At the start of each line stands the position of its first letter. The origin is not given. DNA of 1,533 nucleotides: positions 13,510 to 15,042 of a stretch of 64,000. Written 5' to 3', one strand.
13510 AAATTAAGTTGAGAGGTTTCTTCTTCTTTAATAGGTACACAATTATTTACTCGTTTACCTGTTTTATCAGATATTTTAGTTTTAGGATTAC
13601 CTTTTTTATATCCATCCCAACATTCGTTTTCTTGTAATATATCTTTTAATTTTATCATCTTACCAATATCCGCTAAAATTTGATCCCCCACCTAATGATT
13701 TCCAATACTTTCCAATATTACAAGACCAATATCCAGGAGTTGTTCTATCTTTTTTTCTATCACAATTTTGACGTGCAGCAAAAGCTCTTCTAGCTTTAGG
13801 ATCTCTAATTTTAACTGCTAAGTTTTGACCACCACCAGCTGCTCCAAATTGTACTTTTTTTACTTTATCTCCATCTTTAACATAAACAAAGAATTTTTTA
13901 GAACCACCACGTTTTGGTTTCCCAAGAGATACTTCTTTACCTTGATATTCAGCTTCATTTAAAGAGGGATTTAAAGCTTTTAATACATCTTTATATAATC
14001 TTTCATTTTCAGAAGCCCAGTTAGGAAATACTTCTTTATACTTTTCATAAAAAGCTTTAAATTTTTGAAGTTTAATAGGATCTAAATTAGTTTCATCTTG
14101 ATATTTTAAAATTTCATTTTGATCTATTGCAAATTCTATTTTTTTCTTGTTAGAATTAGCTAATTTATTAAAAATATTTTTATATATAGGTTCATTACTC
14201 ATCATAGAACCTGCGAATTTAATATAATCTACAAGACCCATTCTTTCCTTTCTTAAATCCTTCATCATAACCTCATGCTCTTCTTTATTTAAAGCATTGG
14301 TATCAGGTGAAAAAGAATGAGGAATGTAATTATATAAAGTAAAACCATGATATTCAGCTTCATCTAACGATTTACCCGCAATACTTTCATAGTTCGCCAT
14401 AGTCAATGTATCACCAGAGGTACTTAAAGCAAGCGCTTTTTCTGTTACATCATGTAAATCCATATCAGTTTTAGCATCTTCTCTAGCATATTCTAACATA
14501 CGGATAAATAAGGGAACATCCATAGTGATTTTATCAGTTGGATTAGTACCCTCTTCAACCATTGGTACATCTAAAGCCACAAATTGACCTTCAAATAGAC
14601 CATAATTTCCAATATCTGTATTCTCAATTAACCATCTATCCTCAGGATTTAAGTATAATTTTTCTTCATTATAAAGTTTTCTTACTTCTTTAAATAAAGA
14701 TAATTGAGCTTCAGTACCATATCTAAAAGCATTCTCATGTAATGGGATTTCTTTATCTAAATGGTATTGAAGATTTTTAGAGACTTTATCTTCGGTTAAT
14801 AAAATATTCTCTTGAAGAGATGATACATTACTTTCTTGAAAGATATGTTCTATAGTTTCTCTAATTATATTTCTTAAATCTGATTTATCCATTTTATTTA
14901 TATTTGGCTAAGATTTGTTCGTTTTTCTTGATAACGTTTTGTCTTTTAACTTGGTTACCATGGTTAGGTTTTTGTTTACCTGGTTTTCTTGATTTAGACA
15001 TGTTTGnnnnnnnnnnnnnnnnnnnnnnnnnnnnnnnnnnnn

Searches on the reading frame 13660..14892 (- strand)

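Call 30: search_protein_families(library=phrogs, proteins=[window:13660-14892:-], max_evalue=0.00001)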
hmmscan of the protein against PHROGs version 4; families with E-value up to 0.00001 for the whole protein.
window:13660-14892:- (410 aa): 1 family
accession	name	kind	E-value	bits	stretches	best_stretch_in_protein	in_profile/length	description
phrog_7595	-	unknown function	3.1e-14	54.2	1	311-392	5-93/96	-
